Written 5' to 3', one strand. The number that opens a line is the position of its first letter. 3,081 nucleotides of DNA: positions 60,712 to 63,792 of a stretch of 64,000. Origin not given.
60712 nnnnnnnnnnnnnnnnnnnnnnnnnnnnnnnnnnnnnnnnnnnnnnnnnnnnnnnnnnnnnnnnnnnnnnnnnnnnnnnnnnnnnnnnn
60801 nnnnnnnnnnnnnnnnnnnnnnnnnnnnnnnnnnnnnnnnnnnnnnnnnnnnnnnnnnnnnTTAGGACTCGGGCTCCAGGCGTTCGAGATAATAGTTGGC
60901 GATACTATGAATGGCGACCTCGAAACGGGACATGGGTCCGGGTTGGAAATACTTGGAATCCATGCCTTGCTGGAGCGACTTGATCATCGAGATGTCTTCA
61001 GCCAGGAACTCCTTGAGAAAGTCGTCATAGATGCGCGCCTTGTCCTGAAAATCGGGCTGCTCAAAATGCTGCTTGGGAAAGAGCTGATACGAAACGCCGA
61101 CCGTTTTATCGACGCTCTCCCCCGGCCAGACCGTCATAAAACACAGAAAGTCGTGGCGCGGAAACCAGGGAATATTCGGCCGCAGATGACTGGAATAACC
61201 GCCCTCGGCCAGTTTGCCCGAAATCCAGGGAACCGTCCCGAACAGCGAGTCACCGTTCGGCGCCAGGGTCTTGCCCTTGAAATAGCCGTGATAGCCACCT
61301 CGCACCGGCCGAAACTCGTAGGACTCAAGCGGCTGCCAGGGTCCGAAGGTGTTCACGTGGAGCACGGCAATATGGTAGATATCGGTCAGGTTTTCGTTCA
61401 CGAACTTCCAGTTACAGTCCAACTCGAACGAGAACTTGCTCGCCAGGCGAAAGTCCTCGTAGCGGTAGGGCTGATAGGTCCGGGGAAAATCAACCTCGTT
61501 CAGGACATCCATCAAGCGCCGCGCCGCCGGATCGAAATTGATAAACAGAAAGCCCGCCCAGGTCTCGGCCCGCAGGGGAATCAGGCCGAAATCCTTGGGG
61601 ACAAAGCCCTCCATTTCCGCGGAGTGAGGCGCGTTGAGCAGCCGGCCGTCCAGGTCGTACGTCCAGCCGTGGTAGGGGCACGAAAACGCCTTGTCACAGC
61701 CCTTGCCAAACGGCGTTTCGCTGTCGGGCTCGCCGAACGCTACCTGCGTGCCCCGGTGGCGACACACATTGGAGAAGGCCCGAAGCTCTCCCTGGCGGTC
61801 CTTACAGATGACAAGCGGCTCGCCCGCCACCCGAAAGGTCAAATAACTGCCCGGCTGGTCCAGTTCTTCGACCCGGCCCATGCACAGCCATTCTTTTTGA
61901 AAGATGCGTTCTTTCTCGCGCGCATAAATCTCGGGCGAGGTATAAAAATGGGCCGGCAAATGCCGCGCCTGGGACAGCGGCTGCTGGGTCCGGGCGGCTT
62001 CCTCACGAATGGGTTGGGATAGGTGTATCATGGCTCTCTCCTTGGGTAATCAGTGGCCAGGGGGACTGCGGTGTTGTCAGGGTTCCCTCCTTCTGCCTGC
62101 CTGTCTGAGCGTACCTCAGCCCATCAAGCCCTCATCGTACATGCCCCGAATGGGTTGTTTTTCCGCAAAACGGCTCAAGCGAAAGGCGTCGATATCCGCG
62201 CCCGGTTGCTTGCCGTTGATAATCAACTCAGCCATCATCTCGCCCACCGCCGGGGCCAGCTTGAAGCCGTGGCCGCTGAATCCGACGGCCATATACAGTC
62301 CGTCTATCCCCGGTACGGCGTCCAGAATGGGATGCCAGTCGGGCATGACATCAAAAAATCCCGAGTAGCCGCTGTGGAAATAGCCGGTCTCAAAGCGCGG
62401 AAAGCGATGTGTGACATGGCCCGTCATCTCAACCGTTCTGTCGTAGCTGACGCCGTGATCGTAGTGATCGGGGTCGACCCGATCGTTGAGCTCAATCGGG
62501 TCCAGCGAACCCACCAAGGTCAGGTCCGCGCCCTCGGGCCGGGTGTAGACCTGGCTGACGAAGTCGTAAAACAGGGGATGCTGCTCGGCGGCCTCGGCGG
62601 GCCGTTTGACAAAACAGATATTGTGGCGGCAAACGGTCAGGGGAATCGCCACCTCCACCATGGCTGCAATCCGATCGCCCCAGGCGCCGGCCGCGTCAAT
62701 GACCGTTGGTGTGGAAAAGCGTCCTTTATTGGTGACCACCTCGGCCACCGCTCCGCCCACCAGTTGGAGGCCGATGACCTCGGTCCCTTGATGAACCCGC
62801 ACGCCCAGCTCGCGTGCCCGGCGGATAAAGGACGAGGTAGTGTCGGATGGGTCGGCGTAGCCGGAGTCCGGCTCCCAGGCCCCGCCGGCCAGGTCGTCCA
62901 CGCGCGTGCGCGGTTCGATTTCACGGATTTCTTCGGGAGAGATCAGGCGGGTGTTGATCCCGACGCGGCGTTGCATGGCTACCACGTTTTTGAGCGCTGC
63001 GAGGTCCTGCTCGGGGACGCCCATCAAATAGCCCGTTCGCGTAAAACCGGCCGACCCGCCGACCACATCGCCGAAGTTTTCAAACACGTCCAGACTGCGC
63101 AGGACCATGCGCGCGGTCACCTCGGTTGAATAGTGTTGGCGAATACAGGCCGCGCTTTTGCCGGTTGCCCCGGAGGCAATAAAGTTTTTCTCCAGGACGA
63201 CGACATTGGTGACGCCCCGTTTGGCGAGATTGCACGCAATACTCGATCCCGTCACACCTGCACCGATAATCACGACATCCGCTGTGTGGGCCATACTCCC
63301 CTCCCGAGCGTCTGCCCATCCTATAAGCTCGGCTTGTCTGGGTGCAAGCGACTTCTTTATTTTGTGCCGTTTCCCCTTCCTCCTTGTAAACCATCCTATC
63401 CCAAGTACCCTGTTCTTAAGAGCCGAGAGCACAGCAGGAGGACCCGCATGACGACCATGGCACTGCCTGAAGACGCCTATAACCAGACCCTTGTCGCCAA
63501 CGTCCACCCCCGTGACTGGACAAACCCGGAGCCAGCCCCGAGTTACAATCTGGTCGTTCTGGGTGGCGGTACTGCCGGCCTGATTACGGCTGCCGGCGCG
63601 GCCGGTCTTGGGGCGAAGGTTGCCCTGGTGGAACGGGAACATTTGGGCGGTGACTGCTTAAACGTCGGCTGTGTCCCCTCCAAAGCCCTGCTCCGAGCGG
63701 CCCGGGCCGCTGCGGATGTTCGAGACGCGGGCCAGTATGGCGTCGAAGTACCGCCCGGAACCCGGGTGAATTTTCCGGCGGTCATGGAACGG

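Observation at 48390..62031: Recurrent Rieske oxygenase + NicX-like module: candidate undescribed N-heterocycle ring-opening pathways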

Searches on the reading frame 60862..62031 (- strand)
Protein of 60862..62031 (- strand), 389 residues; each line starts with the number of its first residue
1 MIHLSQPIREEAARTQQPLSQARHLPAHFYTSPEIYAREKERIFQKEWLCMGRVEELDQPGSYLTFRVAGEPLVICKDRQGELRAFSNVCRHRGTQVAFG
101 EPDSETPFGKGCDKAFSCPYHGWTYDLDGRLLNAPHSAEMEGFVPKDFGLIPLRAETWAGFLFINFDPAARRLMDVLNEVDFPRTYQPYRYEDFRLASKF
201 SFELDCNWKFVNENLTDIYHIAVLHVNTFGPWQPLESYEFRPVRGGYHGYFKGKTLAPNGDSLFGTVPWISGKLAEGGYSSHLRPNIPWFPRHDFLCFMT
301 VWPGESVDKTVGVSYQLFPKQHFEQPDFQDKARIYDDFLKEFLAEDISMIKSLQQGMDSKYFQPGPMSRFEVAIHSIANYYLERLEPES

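Call 3: search_protein_families(library=pfam, proteins=[window:60862-62031:-], max_evalue=0.01)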
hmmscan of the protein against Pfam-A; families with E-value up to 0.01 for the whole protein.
window:60862-62031:- (389 aa): 3 families
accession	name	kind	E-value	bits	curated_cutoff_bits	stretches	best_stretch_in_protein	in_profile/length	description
PF00848.25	Ring_hydroxyl_A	-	9.4e-24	84.9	24.9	1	193-386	3-207/208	Ring hydroxylating alpha subunit (catalytic domain)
PF00355.32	Rieske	-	1.2e-20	73.6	20.3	1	47-141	1-85/88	Rieske [2Fe-2S] domain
PF19112.6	VanA_C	-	0.00045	20.8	23.5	1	205-231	2-28/193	Vanillate O-demethylase oxygenase C-terminal domain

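Call 8: search_protein_families(library=ncbifam, proteins=[window:60862-62031:-], max_evalue=0.01)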
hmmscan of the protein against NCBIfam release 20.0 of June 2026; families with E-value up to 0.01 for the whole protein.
window:60862-62031:- (389 aa): 8 families
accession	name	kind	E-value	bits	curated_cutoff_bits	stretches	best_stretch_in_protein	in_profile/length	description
NF058607.1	GlBtMonoOxGbcA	equivalog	3.3e-46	157.6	670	1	7-226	15-223/420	glycine betaine monooxygenase oxygenase subunit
TIGR03228.1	anthran_1_2_A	equivalog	4.5e-30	104.7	671.9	1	28-228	19-216/438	anthranilate 1,2-dioxygenase large subunit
NF042946.1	3PPDioc_HcaE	equivalog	1.8e-28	99.7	830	1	26-226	17-215/450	3-phenylpropionate/cinnamic acid dioxygenase subunit alpha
NF041684.1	ant_diox_AndAc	equivalog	5.4e-24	84.5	750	1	14-226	12-223/418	anthranilate 1,2-dioxygenase large subunit AndAc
TIGR03229.1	benzo_1_2_benA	equivalog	7e-23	81.2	780.95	1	28-227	19-217/433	benzoate 1,2-dioxygenase large subunit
NF052579.1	BetMthstMoxSdmAMthl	equivalog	0.00035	19.7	600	1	59-137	28-97/351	4beta-methylsterol monooxygenase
TIGR01416.1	Rieske_proteo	equivalog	0.0061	16.6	97.4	1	81-140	107-160/176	ubiquinol-cytochrome c reductase iron-sulfur subunit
NF045928.1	Cytb6fFeSPetC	equivalog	0.0087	15.4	250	0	68-137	84-145/179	cytochrome b6-f complex iron-sulfur subunit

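Call 48: search_solved_structures(query=window:60862-62031:-, max_evalue=0.00001)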
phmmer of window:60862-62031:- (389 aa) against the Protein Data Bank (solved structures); distinct sequences matched with E-value up to 0.00001: 36.
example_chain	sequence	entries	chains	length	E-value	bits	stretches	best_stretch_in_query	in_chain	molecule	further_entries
6y9c_A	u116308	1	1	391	6.2e-41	143.8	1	25-363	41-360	Carnitine monooxygenase oxygenase subunit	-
6y8j_A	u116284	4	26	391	6.5e-41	143.7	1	25-363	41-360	Carnitine monooxygenase oxygenase subunit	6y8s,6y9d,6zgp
9jp5_A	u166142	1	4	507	7.1e-33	117.2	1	24-227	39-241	Phthalate 3,4-dioxygenase alpha subunit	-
3en1_A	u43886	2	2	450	5e-32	114.4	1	24-223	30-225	Benzene 1,2-dioxygenase subunit alpha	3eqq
1uli_A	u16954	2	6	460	7.6e-32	113.8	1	24-223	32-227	biphenyl dioxygenase large subunit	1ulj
3gzx_A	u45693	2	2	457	1.5e-28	103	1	24-224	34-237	Biphenyl dioxygenase subunit alpha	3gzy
3vca_A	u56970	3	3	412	2.6e-28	102.2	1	25-225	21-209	Ring-hydroxylating dioxygenase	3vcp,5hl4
4qup_A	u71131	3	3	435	3.1e-28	101.9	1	25-225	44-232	Monoxygenase; demethylase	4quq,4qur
8k0a_A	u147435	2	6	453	9.9e-28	100.3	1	25-227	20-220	3-phenylpropionate/cinnamic acid dioxygenase subunit alpha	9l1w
3n0q_A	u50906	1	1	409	4e-27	98.3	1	25-225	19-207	Putative aromatic-ring hydroxylating dioxygenase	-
1wql_A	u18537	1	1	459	2e-26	96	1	27-224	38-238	iron-sulfur protein large subunit of cumene dioxygenase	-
2b1x_A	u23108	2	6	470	3.8e-26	95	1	9-226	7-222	naphthalene dioxygenase large subunit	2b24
2ckf_A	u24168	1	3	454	1.5e-25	93.1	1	31-230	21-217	RING-HYDROXYLATING DIOXYGENASE ALPHA SUBUNIT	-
2gbw_A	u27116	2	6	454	7.1e-25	90.9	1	30-226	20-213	Biphenyl 2,3-Dioxygenase Alpha Subunit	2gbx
7yls_B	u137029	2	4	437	7.1e-25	90.9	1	24-231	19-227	Rieske (2Fe-2S) domain protein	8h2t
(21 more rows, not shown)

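Call 88: find_homologous_proteins(query=window:60862-62031:-, max_evalue=1e-20)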
Query window:60862-62031:- (389 aa): 1613 proteins with E <= 1e-20 among 3663 candidates; the best 120 are listed.
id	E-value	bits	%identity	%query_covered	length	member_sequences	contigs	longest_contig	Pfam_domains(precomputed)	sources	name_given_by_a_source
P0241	2.4e-256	868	92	100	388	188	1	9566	PF00355.33,PF00848.26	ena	-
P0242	5.7e-234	795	84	100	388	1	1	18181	PF00355.33,PF00848.26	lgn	-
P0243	4.8e-203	693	72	97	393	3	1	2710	PF00355.33,PF00848.26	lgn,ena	-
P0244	1.7e-199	681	71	97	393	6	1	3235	PF00355.33,PF00848.26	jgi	jgi:choline monooxygenase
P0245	4.9e-157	541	91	63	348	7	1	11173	PF00355.33,PF00848.26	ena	-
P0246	1.7e-149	516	56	98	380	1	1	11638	PF00355.33,PF00848.26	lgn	-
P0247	9.3e-149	514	56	98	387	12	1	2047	PF00355.33,PF00848.26,PF19112.7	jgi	jgi:choline monooxygenase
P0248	4.1e-147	508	56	98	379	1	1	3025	PF00355.33,PF00848.26,PF19112.7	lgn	-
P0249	3.3e-145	502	58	96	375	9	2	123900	PF00355.33,PF00848.26,PF19112.7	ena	-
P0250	1.2e-144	500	55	98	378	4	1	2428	PF00355.33,PF00848.26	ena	-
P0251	1.7e-140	487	54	98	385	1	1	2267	PF00355.33,PF00848.26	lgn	-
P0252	9.6e-139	481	55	95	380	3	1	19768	PF00355.33,PF00848.26,PF19112.7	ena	-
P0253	2.1e-138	480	54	95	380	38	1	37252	PF00355.33,PF00848.26,PF19112.7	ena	-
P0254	3.0e-138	479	54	95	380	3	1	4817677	PF00355.33,PF00848.26,PF19112.7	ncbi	-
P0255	8.2e-138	478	54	96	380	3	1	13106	PF00355.33,PF00848.26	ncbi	-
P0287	4.7e-119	416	51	95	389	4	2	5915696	PF00355.33,PF00848.26,PF19112.7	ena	-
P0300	7.7e-118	412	50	88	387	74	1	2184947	PF00355.33,PF00848.26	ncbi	-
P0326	8.0e-106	372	45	97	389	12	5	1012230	PF00355.33,PF00848.26,PF19112.7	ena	-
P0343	6.4e-102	360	45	98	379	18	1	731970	PF00355.33,PF00848.26,PF19112.7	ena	-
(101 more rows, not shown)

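Call 89: find_encoding_contigs(protein=P0287, flank=7000, max_places=1)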
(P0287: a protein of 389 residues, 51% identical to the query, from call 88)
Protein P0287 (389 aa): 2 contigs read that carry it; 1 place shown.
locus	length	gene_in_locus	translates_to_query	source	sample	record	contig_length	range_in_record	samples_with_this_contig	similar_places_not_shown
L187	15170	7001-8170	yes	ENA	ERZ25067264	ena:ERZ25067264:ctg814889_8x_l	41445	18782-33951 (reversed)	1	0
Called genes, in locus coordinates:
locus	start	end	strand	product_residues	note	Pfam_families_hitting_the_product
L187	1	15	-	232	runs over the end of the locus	PF03797:Autotransporter (faint), PF13505:OMP_b-brl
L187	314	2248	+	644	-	PF01464:SLT, PF01476:LysM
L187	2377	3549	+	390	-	PF02746:MR_MLE_N, PF13378:MR_MLE_C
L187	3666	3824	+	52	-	-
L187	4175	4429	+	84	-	PF00076:RRM_1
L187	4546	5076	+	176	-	PF00856:SET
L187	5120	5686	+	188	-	-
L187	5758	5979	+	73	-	-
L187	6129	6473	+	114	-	-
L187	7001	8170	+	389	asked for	PF00355:Rieske, PF00848:Ring_hydroxyl_A, PF19112:VanA_C (faint)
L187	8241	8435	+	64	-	PF13937:DUF4212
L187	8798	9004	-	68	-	-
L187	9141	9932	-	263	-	PF13276:HTH_21, PF00665:rve, PF13683:rve_3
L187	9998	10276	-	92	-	PF01527:HTH_Tnp_1, PF13551:HTH_29 (weak), PF13384:HTH_23, PF13518:HTH_28 (weak)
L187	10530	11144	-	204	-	-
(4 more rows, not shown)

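Call 90: find_encoding_contigs(protein=P0300, flank=7000, max_places=1)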
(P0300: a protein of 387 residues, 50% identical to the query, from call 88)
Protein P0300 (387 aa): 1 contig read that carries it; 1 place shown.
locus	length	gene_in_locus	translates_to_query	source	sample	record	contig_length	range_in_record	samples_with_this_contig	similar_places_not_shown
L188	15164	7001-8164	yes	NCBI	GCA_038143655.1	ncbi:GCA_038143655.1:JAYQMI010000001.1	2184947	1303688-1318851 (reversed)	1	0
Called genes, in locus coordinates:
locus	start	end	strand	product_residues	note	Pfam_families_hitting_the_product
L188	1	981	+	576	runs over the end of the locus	PF01011:PQQ, PF13360:PQQ_2, PF01011:PQQ, PF13360:PQQ_2, PF13570:Beta-prop_ACSF4 (weak)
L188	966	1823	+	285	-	PF00497:SBP_bac_3 (weak)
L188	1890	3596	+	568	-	PF01011:PQQ, PF13360:PQQ_2, PF13570:Beta-prop_ACSF4 (weak), PF01011:PQQ, PF13360:PQQ_2 (weak)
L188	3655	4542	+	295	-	PF03446:NAD_binding_2, PF03807:F420_oxidored, PF14833:NAD_binding_11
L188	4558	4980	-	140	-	-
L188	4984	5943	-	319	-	PF12146:Hydrolase_4, PF00561:Abhydrolase_1, PF12697:Abhydrolase_6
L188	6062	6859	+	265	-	PF00378:ECH_1, PF16113:ECH_2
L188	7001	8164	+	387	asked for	PF00355:Rieske, PF00848:Ring_hydroxyl_A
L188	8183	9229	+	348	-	PF26233:NicX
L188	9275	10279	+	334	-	PF00561:Abhydrolase_1, PF12697:Abhydrolase_6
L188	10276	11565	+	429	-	PF01425:Amidase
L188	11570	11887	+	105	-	PF00355:Rieske, PF13806:Rieske_2 (weak)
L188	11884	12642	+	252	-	PF01177:Asp_Glu_race (faint), PF17645:Amdase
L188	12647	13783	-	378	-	PF02771:Acyl-CoA_dh_N, PF14749:Acyl-CoA_ox_N (faint), PF02770:Acyl-CoA_dh_M, PF00441:Acyl-CoA_dh_1, PF08028:Acyl-CoA_dh_2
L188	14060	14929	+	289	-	PF00296:Bac_luciferase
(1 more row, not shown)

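Call 91: find_encoding_contigs(protein=P0343, flank=7000, max_places=1)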
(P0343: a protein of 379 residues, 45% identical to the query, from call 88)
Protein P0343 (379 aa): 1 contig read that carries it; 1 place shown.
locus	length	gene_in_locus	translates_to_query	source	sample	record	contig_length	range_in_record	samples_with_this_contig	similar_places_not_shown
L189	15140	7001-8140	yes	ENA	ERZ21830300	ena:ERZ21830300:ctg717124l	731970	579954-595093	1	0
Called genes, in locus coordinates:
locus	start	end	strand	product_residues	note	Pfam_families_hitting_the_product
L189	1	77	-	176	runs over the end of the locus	PF00190:Cupin_1 (weak), PF07883:Cupin_2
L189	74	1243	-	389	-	PF00355:Rieske, PF00848:Ring_hydroxyl_A, PF19112:VanA_C (faint)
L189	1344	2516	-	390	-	PF00355:Rieske, PF00848:Ring_hydroxyl_A, PF19112:VanA_C (weak)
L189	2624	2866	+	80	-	PF07878:RHH_5 (weak)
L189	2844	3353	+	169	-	PF01850:PIN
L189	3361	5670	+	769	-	PF01315:Ald_Xan_dh_C, PF02738:MoCoBD_1, PF20256:MoCoBD_2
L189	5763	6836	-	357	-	PF00532:Peripla_BP_1, PF13407:Peripla_BP_4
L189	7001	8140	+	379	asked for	PF00355:Rieske, PF00848:Ring_hydroxyl_A, PF19112:VanA_C (weak)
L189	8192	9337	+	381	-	PF00355:Rieske, PF00848:Ring_hydroxyl_A, PF19112:VanA_C (weak)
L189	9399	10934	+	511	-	PF00005:ABC_tran, PF13555:AAA_29 (faint), PF13304:AAA_21 (faint), PF00005:ABC_tran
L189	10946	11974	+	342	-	PF02653:BPD_transp_2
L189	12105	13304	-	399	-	PF00355:Rieske, PF00848:Ring_hydroxyl_A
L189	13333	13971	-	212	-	PF03992:ABM (faint)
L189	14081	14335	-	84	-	PF00578:AhpC-TSA, PF08534:Redoxin (weak)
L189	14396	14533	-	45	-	PF00578:AhpC-TSA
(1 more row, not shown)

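Call 92: find_encoding_contigs(protein=P0326, flank=7000, max_places=1)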
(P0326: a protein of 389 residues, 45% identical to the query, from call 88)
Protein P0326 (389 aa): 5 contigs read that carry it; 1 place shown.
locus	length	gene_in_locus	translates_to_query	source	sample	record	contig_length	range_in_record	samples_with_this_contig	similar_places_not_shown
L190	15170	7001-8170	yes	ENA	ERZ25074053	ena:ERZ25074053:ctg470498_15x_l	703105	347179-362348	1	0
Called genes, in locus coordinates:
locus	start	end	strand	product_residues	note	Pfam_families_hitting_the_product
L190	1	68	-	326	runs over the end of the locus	PF13384:HTH_23, PF13518:HTH_28, PF13565:HTH_32, PF00665:rve, PF13683:rve_3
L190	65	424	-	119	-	PF01527:HTH_Tnp_1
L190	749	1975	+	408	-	PF00872:Transposase_mut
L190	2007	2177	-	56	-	-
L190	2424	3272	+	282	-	PF01557:FAA_hydrolase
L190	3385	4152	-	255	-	PF23441:SDR (faint), PF00106:adh_short, PF08659:KR, PF13561:adh_short_C2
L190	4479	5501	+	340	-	PF13379:NMT1_2 (faint), PF09084:NMT1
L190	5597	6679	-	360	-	PF00355:Rieske, PF19298:KshA_C (weak), PF19112:VanA_C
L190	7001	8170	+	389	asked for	PF00355:Rieske, PF00848:Ring_hydroxyl_A, PF19112:VanA_C (faint)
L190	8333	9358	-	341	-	PF02653:BPD_transp_2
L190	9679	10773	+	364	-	PF00532:Peripla_BP_1, PF13407:Peripla_BP_4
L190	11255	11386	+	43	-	-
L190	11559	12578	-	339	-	PF13384:HTH_23, PF13518:HTH_28, PF13565:HTH_32, PF00665:rve, PF13683:rve_3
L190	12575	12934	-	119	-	PF01527:HTH_Tnp_1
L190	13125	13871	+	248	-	PF00378:ECH_1, PF16113:ECH_2, PF00378:ECH_1, PF16113:ECH_2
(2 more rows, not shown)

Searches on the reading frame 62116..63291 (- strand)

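Call 71: search_protein_families(library=ncbifam, proteins=[window:62116-63291:-], max_evalue=0.00001)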
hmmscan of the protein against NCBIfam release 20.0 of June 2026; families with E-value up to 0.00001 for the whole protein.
window:62116-63291:- (391 aa): 21 families
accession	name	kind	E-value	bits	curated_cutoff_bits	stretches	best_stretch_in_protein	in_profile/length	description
NF008425.0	PRK11259.1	equivalog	2e-47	161.9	257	1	3-376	4-376/377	N-methyl-L-tryptophan oxidase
TIGR01377.1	soxA_mon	subfamily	1.7e-44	152.2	479.65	1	5-378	2-378/381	amino oxidase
TIGR01373.1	soxB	subfamily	7.7e-35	120.5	529.45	1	3-377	30-401/407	sarcosine oxidase subunit beta family protein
TIGR02352.1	thiamin_ThiO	equivalog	7.8e-31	107.4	250.8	1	6-360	1-350/351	glycine oxidase ThiO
NF001933.0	PRK00711.1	subfamily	1.7e-21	76.8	383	1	73-379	122-420/429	D-amino acid dehydrogenase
NF008313.0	PRK11101.1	equivalog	2.2e-21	76.1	425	1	3-218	8-226/548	anaerobic glycerol-3-phosphate dehydrogenase subunit A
TIGR03377.1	glycerol3P_GlpA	equivalog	8e-20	70.9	552.8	1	5-220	1-219/530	anaerobic glycerol-3-phosphate dehydrogenase subunit GlpA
NF002480.1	PRK01747.1-1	equivalog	5.6e-17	61.4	540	1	3-363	248-623/645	bifunctional tRNA (5-methylaminomethyl-2-thiouridine)(34)-methyltransferase MnmC2/FAD-dependent 5-carboxymethylaminomethyl-2-thiouridine(34)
TIGR03364.1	HpnW_proposed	hypoth_equivalog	7e-16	58.2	285.1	1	5-243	2-235/365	TIGR03364 family FAD-dependent oxidoreductase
TIGR03197.1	MnmC_Cterm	equivalog_domain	2.4e-15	56.5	174.2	1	5-211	1-209/400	FAD-dependent 5-carboxymethylaminomethyl-2-thiouridine(34) oxidoreductase MnmC1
NF033460.1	glycerol3P_ox_II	equivalog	6.3e-15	55.2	460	1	115-214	119-217/361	type 2 glycerol-3-phosphate oxidase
NF008726.1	PRK11728.1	equivalog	9.7e-15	54.3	299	1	5-220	2-217/389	L-2-hydroxyglutarate oxidase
NF050086.1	pipecolate_AmaA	exception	4.7e-12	45.3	600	1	2-48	24-69/425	L-pipecolate oxidase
NF009074.0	PRK12409.1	equivalog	3.1e-11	43.1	494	1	94-357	143-403/410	D-amino acid dehydrogenase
TIGR03329.1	Phn_aa_oxid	hypoth_equivalog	4.1e-11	42.3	632.8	1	2-357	23-391/460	putative aminophosphonate oxidoreductase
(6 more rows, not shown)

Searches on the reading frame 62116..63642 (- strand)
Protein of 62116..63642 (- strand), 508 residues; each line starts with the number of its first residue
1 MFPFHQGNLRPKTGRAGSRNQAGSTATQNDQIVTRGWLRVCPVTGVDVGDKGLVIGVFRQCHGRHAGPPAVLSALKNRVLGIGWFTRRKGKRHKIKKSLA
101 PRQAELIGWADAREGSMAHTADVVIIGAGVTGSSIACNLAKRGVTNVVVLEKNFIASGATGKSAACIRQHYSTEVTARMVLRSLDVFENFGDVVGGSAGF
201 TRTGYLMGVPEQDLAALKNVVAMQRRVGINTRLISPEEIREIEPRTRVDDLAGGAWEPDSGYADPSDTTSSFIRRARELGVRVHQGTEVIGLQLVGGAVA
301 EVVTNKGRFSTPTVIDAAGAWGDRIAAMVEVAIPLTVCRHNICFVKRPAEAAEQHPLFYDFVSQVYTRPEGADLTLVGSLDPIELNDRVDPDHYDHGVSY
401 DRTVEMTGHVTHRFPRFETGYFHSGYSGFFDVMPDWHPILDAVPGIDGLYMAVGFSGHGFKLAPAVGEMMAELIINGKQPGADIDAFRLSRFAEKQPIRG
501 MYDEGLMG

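Call 3: search_protein_families(library=pfam, proteins=[window:62116-63642:-], max_evalue=0.01)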
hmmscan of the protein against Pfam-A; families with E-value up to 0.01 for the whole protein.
window:62116-63642:- (508 aa): 10 families
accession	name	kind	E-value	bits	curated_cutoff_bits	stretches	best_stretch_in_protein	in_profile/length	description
PF01266.30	DAO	-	5.3e-70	237.1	27.9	1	122-473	1-353/353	FAD dependent oxidoreductase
PF00890.30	FAD_binding_2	-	1.2e-06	28.4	20.4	1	122-167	1-45/414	FAD binding domain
PF13738.12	Pyr_redox_3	-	3.3e-05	23.7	30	0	124-155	1-32/305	Pyridine nucleotide-disulphide oxidoreductase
PF13450.12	NAD_binding_8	-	4e-05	24.3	21.9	1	125-158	1-33/68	NAD(P)-binding Rossmann-like domain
PF01494.25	FAD_binding_3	-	7e-05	22.6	22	1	121-304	2-138/349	FAD binding domain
PF07992.20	Pyr_redox_2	-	0.00012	22.1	26.1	1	121-153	143-174/291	Pyridine nucleotide-disulphide oxidoreductase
PF00070.33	Pyr_redox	-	0.00018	22.4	22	0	123-151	2-30/82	Pyridine nucleotide-disulphide oxidoreductase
PF01946.23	Thi4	-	0.00035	20.3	26.2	1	120-164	17-61/235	Thi4 family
PF01488.26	Shikimate_DH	-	0.0023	18.4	24.3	1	118-153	10-45/138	Shikimate / quinate 5-dehydrogenase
PF02254.24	TrkA_N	-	0.0072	17.1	23.8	0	123-153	1-30/116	TrkA-N domain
